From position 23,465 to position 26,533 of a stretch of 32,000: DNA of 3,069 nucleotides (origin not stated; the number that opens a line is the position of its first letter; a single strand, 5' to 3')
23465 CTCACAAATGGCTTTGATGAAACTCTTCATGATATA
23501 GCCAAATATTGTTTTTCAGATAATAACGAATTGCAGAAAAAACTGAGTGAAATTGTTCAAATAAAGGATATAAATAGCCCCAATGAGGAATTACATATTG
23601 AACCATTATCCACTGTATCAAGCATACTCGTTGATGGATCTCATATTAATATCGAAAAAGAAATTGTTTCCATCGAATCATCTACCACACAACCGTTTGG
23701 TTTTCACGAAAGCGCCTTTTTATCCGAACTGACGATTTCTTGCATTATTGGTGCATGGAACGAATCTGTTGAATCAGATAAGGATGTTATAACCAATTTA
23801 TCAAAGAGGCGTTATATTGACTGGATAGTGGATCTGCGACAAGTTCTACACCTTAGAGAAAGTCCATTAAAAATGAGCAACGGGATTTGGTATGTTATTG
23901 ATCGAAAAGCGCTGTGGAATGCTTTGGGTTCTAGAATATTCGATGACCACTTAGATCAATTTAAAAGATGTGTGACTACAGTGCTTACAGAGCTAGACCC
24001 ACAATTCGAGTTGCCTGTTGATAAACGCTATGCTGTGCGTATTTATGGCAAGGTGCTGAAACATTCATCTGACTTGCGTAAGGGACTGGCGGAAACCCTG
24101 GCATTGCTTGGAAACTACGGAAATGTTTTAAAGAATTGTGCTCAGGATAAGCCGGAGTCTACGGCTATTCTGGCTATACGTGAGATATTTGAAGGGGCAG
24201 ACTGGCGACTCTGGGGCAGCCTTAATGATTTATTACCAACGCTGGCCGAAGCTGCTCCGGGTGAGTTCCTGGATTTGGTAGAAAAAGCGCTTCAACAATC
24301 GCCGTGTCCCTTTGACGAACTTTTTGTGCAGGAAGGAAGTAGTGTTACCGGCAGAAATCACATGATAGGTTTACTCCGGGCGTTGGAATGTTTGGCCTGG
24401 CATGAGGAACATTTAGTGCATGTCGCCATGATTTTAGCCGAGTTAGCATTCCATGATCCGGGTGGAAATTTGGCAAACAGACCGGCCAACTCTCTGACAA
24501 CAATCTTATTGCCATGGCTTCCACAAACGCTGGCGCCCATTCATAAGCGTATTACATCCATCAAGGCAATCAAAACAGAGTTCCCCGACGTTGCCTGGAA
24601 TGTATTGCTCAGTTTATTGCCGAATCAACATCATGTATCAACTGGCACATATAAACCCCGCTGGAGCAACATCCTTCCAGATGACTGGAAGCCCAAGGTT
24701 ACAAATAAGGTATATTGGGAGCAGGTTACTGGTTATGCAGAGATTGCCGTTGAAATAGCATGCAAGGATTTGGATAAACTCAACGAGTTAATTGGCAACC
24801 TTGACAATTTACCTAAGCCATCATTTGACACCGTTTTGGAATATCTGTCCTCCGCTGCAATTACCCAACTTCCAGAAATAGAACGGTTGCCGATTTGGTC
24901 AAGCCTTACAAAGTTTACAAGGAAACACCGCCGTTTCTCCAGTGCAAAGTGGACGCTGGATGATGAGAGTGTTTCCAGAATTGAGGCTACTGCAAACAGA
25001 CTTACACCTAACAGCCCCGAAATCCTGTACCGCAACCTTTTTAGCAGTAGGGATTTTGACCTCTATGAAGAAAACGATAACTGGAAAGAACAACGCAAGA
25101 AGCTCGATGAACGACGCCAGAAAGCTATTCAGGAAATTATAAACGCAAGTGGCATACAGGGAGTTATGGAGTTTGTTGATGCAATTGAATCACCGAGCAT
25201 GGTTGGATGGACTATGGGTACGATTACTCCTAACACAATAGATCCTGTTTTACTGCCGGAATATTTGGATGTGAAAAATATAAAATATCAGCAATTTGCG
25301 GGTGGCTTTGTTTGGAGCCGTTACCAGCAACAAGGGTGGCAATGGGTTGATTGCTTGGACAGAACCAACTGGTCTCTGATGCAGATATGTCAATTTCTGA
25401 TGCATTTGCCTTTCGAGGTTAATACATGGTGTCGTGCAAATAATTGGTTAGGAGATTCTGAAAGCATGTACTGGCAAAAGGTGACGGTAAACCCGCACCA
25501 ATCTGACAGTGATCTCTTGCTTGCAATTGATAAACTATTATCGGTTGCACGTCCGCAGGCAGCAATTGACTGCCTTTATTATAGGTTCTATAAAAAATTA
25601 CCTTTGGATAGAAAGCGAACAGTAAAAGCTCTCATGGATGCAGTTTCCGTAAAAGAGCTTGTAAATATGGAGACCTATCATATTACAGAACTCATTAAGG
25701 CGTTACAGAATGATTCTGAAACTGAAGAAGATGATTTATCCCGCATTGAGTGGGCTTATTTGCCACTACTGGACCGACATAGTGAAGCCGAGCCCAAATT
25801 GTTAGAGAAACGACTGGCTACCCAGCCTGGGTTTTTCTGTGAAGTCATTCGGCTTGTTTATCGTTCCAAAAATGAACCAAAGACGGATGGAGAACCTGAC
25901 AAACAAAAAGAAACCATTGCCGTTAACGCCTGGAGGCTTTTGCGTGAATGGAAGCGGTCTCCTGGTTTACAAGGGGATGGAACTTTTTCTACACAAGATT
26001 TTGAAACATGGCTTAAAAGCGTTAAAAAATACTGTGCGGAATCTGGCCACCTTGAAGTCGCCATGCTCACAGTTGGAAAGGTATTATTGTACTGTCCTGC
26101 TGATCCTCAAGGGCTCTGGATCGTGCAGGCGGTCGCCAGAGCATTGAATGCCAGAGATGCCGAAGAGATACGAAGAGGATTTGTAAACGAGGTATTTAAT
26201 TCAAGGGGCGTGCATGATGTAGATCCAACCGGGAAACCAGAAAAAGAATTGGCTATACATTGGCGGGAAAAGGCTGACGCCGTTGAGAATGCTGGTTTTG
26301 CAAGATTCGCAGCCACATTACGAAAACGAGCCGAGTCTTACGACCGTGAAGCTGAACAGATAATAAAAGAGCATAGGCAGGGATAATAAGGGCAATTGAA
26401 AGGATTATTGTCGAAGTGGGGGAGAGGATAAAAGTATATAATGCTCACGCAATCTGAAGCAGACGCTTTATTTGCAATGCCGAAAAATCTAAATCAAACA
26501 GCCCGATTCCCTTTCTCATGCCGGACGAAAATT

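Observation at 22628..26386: Stand-alone 1252-aa SIR2-domain protein with a ~950-aa unassignable helical C-terminus: candidate DSR-like NAD+-depleting defence system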

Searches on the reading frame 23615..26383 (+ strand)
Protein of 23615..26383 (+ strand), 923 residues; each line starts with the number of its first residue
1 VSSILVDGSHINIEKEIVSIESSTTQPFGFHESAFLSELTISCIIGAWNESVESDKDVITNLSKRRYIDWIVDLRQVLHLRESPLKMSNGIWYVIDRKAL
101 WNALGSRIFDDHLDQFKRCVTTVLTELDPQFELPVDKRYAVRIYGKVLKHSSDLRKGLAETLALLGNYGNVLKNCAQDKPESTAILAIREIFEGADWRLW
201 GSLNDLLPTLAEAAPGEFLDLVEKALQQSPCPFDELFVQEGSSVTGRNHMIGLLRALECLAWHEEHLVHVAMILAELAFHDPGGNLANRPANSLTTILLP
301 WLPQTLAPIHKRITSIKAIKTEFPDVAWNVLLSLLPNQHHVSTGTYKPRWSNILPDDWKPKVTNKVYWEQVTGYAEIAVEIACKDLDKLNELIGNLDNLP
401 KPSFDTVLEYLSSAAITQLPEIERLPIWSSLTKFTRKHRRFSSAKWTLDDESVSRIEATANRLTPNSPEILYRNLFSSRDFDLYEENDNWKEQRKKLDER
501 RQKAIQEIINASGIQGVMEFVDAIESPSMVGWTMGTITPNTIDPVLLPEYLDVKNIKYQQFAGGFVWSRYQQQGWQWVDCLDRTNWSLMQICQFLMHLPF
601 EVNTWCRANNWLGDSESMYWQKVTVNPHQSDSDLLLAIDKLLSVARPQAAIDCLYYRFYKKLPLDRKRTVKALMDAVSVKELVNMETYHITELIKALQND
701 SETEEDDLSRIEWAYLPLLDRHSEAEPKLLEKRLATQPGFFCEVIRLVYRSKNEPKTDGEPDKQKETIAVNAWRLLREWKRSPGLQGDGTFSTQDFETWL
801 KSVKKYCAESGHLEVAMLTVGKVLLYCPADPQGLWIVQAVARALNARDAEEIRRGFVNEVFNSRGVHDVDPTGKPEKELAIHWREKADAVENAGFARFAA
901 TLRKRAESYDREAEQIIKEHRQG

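Call 30: predict_structure(alignment_id=A1)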
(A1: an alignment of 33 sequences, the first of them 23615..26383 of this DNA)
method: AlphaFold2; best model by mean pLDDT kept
length: 923 residues; sequences in the alignment: 33
mean_pLDDT: 88.1   pTM: 0.62
mean pLDDT of the five models: 88.1, 87.9, 86.9, 86.5, 86.3
residues with pLDDT >= 90: 633; 70-90: 224; 50-70: 35; < 50: 31
segments of 3 or more residues with pLDDT < 50: 1-27, 682-684
pLDDT, mean of each block of 10 residues (from residue 1): 27 30 42 81 95 95 93 88 87 91 92 96 95 84 87 96 94 92 96 94 95 95 94 89 66 93 93 96 81 91 84 94 94 80 71 70 86 95 94 92 94 93 91 89 85 94 90 85 73 89 94 91 92 93 90 91 95 93 92 94 94 94 89 90 92 93 92 86 68 93 93 90 86 95 93 78 85 93 91 96 95 95 94 92 94 95 80 91 96 94 94 87 59
secondary structure, 60 per line:
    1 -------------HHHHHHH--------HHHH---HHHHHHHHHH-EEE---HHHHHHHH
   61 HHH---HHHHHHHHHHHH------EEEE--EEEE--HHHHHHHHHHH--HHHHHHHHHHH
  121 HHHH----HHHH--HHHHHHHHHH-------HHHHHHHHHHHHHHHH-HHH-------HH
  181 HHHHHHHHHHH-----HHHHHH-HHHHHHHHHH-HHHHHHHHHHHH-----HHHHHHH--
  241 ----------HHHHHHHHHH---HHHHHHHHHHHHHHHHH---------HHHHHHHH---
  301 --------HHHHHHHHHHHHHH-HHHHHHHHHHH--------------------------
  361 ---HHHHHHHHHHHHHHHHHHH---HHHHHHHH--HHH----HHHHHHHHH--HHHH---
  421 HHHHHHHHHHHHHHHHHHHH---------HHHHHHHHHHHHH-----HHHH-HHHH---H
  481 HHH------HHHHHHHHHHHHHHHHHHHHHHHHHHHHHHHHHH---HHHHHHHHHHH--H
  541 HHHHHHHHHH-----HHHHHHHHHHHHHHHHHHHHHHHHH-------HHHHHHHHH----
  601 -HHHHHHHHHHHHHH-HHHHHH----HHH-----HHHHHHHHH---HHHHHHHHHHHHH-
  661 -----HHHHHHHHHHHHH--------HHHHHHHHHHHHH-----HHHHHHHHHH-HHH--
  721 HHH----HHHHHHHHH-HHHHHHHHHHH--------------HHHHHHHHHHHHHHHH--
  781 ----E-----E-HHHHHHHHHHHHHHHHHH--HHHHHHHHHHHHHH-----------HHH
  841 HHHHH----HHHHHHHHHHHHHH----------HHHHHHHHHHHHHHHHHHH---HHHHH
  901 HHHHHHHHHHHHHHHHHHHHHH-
elements in order (helices of 4 or more, strands of 3 or more residues): H14-20 H29-32 H36-45 E47-49 H53-63 H67-78 E85-88 E91-94 H97-107 H110-124 H129-132 H135-144 H152-167 H179-191 H197-202 H204-213 H215-226 H232-238 H251-260 H264-280 H290-297 H309-322 H324-334 H364-382 H386-393 H403-411 H414-417 H421-440 H450-462 H468-471 H473-476 H480-483 H490-523 H527-537 H540-550 H556-580 H588-596 H602-615 H617-622 H635-643 H647-659 H666-678 H687-699 H705-714 H728-736 H738-748 H763-778 H793-810 H813-826 H838-845 H850-863 H874-892 H896-922

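Call 33: search_protein_representatives(alignment_id=A2)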
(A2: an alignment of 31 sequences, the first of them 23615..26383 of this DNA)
Query: 31 sequences, 863 profile positions. Proteins with E-value up to 0.001 (for the whole library): 6768; up to 1e-10: 5576; up to 1e-30: 3854. The best 150 are listed.
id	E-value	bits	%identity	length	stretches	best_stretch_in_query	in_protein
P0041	0.0e+00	1438.8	-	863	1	3-861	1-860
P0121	0.0e+00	1247.0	-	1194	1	3-860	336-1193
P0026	0.0e+00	1216.0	-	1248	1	2-862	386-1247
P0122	0.0e+00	1148.7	-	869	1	6-861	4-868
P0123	0.0e+00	1144.5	-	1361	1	3-860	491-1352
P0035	0.0e+00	1143.0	-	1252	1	5-862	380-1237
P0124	0.0e+00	1141.8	-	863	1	3-861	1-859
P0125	0.0e+00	1141.2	-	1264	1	5-860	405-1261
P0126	0.0e+00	1137.4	-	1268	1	4-859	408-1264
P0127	0.0e+00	1133.0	-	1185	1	4-860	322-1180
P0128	0.0e+00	1132.4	-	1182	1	6-861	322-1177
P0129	0.0e+00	1130.8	-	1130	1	5-859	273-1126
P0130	0.0e+00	1121.5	-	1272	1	5-862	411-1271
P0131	0.0e+00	1103.5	-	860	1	1-859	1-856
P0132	0.0e+00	1097.5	-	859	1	3-860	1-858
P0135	0.0e+00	1087.1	-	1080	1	3-859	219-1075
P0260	3.9e-269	912.0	-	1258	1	5-859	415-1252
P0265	3.8e-266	902.1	-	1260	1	6-859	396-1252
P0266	4.3e-266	901.9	-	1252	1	5-860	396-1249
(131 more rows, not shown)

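Call 34: fold_search(model_id=the predicted structure, library=pdb)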
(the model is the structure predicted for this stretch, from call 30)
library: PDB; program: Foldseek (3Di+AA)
matches with E <= 10: 817; with E <= 0.001: 36
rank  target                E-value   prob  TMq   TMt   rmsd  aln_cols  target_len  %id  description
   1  7z8v_D                5.9e-05  1.00  0.20  0.18  28.3      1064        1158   12  CAND1-SCF-SKP2 (SKP1deldel) CAND1 engaged SCF rocked (released 2023-04-19)
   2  8h3q_A                6.1e-05  1.00  0.22  0.19  22.9      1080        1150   11  Cryo-EM Structure of the CAND1-Cul3-Rbx1 complex (released 2023-10-11)
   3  7z8r_D                1.5e-04  1.00  0.25  0.21  24.2      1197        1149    9  CAND1-CUL1-RBX1 (released 2023-04-19)
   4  7wtt_K                1.5e-04  1.00  0.19  0.18  22.2      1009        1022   12  Cryo-EM structure of a human pre-40S ribosomal subunit - State RRP12-A1 (with CK1) (released 2022-10-19)
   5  7kzq_U                1.5e-04  1.00  0.15  0.13  24.3      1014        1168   10  Structure of the human Fanconi anaemia Core-ID complex (released 2021-03-10)
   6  7zbz_D                1.6e-04  1.00  0.18  0.15  25.2       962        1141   11  CAND1 delhairpin-SCF-SKP2 CAND1 partly engaged SCF partly rocked (released 2023-04-19)
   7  4oo6_A                1.7e-04  0.99  0.13  0.14  28.9       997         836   12  Crystal structure of human KAP-beta2 bound to the NLS of HCC1 (Hepato Cellular Carcinoma protein 1) (released 2014-02-12)
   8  6xjr_C                2.2e-04  1.00  0.20  0.19  19.8      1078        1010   11  Crystal Structure of KPT-185 bound to CRM1 (E582K, 537-DLTVK-541 to GLCEQ) (released 2021-01-27)
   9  9m1i_D                2.6e-04  1.00  0.18  0.16  25.2      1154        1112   12  Cryo-EM structure of the TBC-D-Arl2-beta-tubulin complex (released 2025-10-22)
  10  6xte_A                3.1e-04  1.00  0.20  0.18  25.7      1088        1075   10  Human karyopherin RanBP5 (isoform-1) (released 2020-04-22)
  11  7wtz_K                3.2e-04  1.00  0.16  0.16  24.1      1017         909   13  Cryo-EM structure of a human pre-40S ribosomal subunit - State RRP12-B2 (released 2022-10-19)
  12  5hdt_B                3.4e-04  1.00  0.16  0.15  36.4      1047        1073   12  Human cohesin regulator Pds5B bound to a Wapl peptide (released 2016-03-09)
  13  5dlq_B                4.1e-04  1.00  0.22  0.20  21.1      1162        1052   11  Crystal structure of RanGTP-Exportin 4-eIF5A complex (released 2016-06-22)
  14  8rbx_e                4.3e-04  0.97  0.12  0.13  37.7       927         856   12  Structure of Integrator-PP2A bound to a paused RNA polymerase II-DSIF-NELF-nucleosome complex (released 2024-02-07)
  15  4a0c_A                4.4e-04  1.00  0.17  0.15  23.8      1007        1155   11  Structure of the CAND1-CUL4B-RBX1 complex (released 2011-11-30)
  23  5j3v_A                6.8e-04  0.99  0.16  0.17  28.5      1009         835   12  Crystal structure of human Karyopherin-beta2 bound to the histone H3 tail (released 2016-09-21)
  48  5j3v_B                1.7e-03  0.91  0.12  0.13  27.2       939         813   12  Crystal structure of human Karyopherin-beta2 bound to the histone H3 tail (released 2016-09-21)
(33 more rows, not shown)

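Call 45: search_dna_similar(query=window:23615-26383:+, collection=plasmids, mode=protein, max_rows=25)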
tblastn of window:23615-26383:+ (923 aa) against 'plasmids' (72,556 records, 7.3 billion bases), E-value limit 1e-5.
Records with a match: 24; places in all: 25; records where one place covers at least 80% of the query: 22.
Best place of each record, by identity: <60% 24.
By first word of the organism name: Rhizobium 6; Shewanella 3; Cupriavidus 2; Ralstonia 2; Buttiauxella 1; Photobacterium 1; Adhaeribacter 1; Thalassospira 1; Aminobacter 1; Bradyrhizobium 1; and 5 more.
By predicted mobility (MOB-suite, as given by PLSDB): conjugative 11; non-mobilizable 8; mobilizable 5.
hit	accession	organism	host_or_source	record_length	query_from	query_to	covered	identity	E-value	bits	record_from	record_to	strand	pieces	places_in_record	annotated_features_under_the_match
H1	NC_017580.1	Shewanella baltica OS117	-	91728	30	917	96%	45.8%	0e+0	813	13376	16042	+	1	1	hypothetical protein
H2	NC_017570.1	Shewanella baltica BA175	-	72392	44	918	95%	43.5%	0e+0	724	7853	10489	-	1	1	hypothetical protein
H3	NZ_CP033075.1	Buttiauxella sp. 3AFRM03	Cerambycidae sp.,pure isolate,larvae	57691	37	918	96%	39.1%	0e+0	665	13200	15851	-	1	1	hypothetical protein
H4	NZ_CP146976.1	Photobacterium damselae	-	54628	247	922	73%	37.8%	2e-145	484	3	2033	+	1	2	none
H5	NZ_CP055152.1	Adhaeribacter radiodurans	Cell culture,rhizospheric soil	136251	38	919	96%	27.0%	7e-93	330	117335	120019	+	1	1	hypothetical protein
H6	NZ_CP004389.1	Thalassospira xiamenensis M-5 = DSM 17429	surface seawater from the sea close to ...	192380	39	914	95%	26.9%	2e-85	308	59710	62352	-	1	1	helix-turn-helix transcriptional regulator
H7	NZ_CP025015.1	Rhizobium leguminosarum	Lotus corniculatus,Bacteria culture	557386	39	913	95%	26.8%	1e-86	312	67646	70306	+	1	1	helix-turn-helix transcriptional regulator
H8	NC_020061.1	Rhizobium tropici CIAT 899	Phaseolus vulgaris root nodule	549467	39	913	95%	26.6%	1e-83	303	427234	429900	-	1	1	helix-turn-helix transcriptional regulator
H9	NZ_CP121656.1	Rhizobium sp. CB3171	Calliandra calothyrsus,cell culture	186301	39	915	95%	26.5%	5e-85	307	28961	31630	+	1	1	helix-turn-helix transcriptional regulator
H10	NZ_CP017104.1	Rhizobium gallicum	Phaseolus vulgaris,Whole ...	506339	39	915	95%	26.4%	2e-82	300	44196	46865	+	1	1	helix-turn-helix transcriptional regulator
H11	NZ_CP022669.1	Rhizobium leguminosarum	single cell,root nodules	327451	39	915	95%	26.3%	8e-81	295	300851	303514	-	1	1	helix-turn-helix transcriptional regulator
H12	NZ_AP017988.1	Aminobacter sp. SS-2016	Lotus japoicus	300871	48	890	91%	27.3%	3e-76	280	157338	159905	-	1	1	helix-turn-helix transcriptional regulator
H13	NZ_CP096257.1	Bradyrhizobium barranii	Glycine max cv. AC Glengarry,Cell ...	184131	39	890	92%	26.6%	7e-75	276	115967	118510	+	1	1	hypothetical protein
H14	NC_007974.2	Cupriavidus metallidurans CH34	-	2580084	38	921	96%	25.5%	2e-68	257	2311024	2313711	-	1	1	none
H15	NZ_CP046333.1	Cupriavidus metallidurans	sedimentation pond in a zinc factory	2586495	38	921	96%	25.5%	2e-68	257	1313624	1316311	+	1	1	none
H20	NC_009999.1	Shewanella baltica OS195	-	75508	44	915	94%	24.4%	9e-56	218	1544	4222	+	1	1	HigA family addiction module antitoxin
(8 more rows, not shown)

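Call 46: search_dna_similar(query=window:23615-26383:+, collection=phages, mode=protein, max_rows=15)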
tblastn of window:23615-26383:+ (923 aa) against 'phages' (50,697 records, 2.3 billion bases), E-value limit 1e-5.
No match.

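Call 47: get_annotated_region(hit=H1, flank=7000)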
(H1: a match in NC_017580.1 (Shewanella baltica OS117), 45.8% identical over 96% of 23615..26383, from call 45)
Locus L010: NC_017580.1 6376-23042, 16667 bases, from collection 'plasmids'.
description: Shewanella baltica OS117 plasmid pSBAL11702, complete sequence
organism: Shewanella baltica OS117 (NCBI taxid 693970)
taxonomy: Bacteria; Pseudomonadota; Gammaproteobacteria; Alteromonadales; Shewanellaceae; Shewanella; Shewanella baltica; Shewanella baltica OS117
host: -; source: -; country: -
typing (MOB-suite, as given by PLSDB): conjugative; replicon rep_cluster_862; relaxase MOBH; mating-pair formation MPF_G
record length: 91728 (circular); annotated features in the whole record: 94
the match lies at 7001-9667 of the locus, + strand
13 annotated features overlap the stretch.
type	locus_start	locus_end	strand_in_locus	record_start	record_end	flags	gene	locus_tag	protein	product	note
CDS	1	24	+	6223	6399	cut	-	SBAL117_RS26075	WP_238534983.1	hypothetical protein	-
CDS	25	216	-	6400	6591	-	-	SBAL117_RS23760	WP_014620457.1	hypothetical protein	-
CDS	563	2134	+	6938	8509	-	-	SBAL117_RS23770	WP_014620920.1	DUF6035 family protein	-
CDS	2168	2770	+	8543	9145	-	-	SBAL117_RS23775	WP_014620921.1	hypothetical protein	-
CDS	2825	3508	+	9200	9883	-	-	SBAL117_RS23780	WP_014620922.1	hypothetical protein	-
CDS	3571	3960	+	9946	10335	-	-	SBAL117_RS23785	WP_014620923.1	hypothetical protein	-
CDS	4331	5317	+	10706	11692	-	-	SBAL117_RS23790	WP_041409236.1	Abi family protein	-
CDS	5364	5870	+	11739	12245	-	-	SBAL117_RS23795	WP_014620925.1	super-infection exclusion protein B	-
CDS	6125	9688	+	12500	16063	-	-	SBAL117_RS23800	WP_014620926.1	hypothetical protein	-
CDS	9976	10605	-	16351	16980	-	-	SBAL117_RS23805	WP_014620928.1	recombinase family protein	GO:0006310 - DNA recombination [Evidence IEA]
CDS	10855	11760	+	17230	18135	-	-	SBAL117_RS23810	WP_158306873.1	XRE family transcriptional regulator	-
CDS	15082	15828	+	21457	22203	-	istB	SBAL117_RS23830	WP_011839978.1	IS21-like element ISSba11 family helper ATPase IstB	-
CDS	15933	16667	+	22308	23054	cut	istB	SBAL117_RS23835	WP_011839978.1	IS21-like element ISSba11 family helper ATPase IstB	-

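Call 48: get_annotated_region(hit=H7, flank=7000)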
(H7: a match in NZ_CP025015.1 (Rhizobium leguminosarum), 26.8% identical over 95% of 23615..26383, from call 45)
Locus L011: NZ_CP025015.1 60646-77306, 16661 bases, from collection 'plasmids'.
description: Rhizobium leguminosarum strain Norway plasmid pRLN3, complete sequence
organism: Rhizobium leguminosarum (NCBI taxid 384)
taxonomy: Bacteria; Pseudomonadota; Alphaproteobacteria; Hyphomicrobiales; Rhizobiaceae; Rhizobium; Rhizobium leguminosarum
host: -; source: Lotus corniculatus,Bacteria culture; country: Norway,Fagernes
typing (MOB-suite, as given by PLSDB): conjugative; replicon rep_cluster_471; relaxase MOBQ; mating-pair formation MPF_T
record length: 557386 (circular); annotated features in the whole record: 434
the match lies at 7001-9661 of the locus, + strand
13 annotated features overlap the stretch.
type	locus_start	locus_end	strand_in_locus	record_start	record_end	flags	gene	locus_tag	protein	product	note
CDS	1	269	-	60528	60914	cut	-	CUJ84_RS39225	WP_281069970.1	M48 family metalloprotease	GO:0006508 - proteolysis [Evidence IEA]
CDS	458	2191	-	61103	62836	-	-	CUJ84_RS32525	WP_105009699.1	type IV secretory system conjugative DNA transfer family protein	-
CDS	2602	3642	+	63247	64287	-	-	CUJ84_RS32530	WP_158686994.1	hypothetical protein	-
CDS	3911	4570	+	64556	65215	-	-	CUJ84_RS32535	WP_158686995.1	hypothetical protein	-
CDS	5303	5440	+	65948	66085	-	-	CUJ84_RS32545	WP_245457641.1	helix-turn-helix domain-containing protein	GO:0006310 - DNA recombination [Evidence IEA]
CDS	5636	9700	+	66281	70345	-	-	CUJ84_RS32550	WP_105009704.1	helix-turn-helix transcriptional regulator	-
CDS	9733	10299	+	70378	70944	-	-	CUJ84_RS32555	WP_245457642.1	transposase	GO:0006313 - DNA transposition [Evidence IEA]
CDS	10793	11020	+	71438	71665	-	-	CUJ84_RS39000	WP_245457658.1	hypothetical protein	-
CDS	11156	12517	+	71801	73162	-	-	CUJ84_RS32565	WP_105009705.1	hypothetical protein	-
CDS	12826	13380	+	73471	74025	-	-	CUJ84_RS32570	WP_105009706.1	hypothetical protein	-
CDS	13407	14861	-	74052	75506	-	-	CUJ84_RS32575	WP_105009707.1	metallophosphoesterase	-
CDS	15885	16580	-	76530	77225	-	-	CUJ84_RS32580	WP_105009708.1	hypothetical protein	-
CDS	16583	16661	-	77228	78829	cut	-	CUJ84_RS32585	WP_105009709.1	adenylosuccinate synthetase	GO:0006164 - purine nucleotide biosynthetic process [Evidence IEA]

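Call 49: get_annotated_region(hit=H20, flank=6000)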
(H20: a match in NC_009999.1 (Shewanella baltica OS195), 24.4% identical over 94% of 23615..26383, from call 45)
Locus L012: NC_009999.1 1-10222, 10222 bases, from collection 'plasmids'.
description: Shewanella baltica OS195 plasmid pS19502, complete sequence
organism: Shewanella baltica OS195 (NCBI taxid 399599)
taxonomy: Bacteria; Pseudomonadota; Gammaproteobacteria; Alteromonadales; Shewanellaceae; Shewanella; Shewanella baltica; Shewanella baltica OS195
host: -; source: -; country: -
typing (MOB-suite, as given by PLSDB): conjugative; relaxase MOBF; mating-pair formation MPF_F
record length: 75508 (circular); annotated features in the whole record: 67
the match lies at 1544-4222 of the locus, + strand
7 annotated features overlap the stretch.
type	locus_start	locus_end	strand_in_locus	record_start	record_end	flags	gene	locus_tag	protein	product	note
CDS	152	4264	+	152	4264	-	-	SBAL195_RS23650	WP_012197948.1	HigA family addiction module antitoxin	-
CDS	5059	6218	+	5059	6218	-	-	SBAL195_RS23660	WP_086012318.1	IS3-like element ISSba3 family transposase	GO:0006313 - DNA transposition [Evidence IEA]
CDS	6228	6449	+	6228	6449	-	-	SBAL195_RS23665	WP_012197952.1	hypothetical protein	-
CDS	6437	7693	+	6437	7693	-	-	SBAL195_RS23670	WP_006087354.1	Y-family DNA polymerase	-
CDS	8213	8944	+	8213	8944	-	-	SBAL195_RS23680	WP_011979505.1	endonuclease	-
CDS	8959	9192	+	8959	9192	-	-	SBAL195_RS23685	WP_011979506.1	hypothetical protein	-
CDS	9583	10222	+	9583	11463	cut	-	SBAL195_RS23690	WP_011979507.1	ParB/RepB/Spo0J family partition protein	-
